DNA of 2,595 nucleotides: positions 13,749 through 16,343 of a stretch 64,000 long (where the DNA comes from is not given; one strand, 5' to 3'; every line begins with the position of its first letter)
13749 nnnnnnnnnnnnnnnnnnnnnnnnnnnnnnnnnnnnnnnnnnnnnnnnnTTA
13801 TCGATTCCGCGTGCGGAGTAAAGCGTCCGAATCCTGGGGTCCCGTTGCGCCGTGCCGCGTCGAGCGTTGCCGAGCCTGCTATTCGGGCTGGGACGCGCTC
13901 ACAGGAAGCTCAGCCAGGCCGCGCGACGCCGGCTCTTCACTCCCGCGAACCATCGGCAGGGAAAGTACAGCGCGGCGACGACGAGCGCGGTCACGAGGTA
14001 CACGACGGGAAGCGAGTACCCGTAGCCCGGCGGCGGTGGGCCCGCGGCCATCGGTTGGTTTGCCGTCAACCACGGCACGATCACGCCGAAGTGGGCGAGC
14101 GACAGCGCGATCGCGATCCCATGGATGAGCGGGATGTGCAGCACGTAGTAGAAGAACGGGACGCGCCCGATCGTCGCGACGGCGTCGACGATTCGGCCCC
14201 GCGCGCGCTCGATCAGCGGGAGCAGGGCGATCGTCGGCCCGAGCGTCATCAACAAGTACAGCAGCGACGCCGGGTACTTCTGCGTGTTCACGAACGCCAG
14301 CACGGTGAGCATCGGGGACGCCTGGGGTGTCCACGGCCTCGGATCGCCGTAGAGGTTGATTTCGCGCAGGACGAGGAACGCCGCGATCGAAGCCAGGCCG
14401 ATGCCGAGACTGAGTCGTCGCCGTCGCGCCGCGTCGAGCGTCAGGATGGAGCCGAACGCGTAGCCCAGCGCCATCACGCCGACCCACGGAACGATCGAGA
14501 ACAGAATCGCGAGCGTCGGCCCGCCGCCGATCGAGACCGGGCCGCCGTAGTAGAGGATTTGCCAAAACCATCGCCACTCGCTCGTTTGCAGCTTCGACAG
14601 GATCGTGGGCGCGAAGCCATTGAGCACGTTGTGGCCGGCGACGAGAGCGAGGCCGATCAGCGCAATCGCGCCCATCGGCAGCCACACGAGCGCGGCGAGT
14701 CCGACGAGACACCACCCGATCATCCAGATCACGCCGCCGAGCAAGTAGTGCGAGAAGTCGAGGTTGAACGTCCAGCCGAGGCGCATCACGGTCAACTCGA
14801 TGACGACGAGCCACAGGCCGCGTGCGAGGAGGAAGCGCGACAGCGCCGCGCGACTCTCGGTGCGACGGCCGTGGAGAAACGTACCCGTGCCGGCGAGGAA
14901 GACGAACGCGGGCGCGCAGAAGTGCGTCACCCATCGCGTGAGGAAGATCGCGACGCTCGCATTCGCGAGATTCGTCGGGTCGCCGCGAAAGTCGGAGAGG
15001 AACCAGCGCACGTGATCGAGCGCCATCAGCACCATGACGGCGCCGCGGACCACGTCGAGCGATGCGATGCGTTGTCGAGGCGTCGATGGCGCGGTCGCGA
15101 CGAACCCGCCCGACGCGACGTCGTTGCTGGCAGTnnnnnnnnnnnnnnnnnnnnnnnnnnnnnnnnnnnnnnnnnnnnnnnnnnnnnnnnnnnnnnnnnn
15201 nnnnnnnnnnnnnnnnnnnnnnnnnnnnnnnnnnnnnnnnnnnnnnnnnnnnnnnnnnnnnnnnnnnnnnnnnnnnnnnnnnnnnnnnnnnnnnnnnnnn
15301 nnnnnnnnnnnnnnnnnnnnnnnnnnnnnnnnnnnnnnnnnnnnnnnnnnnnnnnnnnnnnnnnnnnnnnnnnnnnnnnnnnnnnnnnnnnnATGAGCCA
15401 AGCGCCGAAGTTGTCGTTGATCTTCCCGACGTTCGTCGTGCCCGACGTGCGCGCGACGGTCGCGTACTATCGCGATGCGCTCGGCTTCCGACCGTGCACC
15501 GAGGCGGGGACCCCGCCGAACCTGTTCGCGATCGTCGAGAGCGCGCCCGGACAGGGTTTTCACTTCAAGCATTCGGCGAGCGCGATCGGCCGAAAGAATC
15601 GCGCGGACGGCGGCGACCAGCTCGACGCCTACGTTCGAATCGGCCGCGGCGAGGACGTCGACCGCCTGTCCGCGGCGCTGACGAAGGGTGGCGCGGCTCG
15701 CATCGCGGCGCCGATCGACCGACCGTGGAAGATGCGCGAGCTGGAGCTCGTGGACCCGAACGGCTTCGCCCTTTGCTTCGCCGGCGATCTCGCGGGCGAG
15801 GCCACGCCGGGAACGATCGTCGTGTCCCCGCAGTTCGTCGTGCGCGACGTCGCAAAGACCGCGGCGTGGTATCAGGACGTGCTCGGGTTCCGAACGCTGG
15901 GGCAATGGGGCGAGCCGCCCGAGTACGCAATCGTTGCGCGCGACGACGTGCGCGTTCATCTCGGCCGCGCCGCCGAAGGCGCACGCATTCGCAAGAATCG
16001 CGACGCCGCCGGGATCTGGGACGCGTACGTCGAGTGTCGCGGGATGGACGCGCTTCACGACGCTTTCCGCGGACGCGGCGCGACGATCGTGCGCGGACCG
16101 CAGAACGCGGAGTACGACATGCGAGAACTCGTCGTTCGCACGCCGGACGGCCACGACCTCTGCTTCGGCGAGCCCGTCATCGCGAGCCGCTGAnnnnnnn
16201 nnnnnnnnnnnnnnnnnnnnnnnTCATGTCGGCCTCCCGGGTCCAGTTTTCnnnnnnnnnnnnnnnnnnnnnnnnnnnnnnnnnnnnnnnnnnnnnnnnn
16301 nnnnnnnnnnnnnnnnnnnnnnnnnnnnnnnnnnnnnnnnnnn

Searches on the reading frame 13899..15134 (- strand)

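Call 11: search_protein_families(library=pfam, proteins=[window:13899-15134:-], max_evalue=0.01)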
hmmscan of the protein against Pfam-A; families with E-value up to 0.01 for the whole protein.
window:13899-15134:- (411 aa): 2 families
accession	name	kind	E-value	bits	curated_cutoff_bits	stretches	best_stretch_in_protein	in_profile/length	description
PF07786.18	HGSNAT_cat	-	6.8e-14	52.4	22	1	22-241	1-194/222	Heparan-alpha-glucosaminide N-acetyltransferase, catalytic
PF01757.29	Acyl_transf_3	-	5.2e-05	22.9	31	1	24-355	2-307/326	Acyltransferase domain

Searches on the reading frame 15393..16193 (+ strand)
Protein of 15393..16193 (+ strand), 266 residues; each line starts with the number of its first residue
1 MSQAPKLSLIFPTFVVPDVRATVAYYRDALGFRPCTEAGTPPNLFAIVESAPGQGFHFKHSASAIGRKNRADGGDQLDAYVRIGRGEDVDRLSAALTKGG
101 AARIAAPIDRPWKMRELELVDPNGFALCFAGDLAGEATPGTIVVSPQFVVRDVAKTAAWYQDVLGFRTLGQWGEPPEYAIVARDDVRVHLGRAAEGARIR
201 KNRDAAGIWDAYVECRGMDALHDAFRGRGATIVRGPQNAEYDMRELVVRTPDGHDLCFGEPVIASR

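Call 11: search_protein_families(library=pfam, proteins=[window:15393-16193:+], max_evalue=0.01)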
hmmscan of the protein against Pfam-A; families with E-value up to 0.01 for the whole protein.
window:15393-16193:+ (266 aa): 4 families
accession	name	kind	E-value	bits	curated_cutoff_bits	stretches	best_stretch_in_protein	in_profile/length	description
PF00903.31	Glyoxalase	-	8.9e-20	71.7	20.6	2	148-258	7-121/121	Glyoxalase/Bleomycin resistance protein/Dioxygenase superfamily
PF18029.7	Glyoxalase_6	-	9e-10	39.6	23.6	2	150-258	6-105/106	Glyoxalase-like domain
PF22677.2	Ble-like_N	-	6.2e-07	29.5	24.5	1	146-167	5-26/41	Bleomycin resistance protein-like N-terminal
PF13669.12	Glyoxalase_4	-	8e-05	23.3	27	0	148-238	5-100/109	Glyoxalase/Bleomycin resistance protein/Dioxygenase superfamily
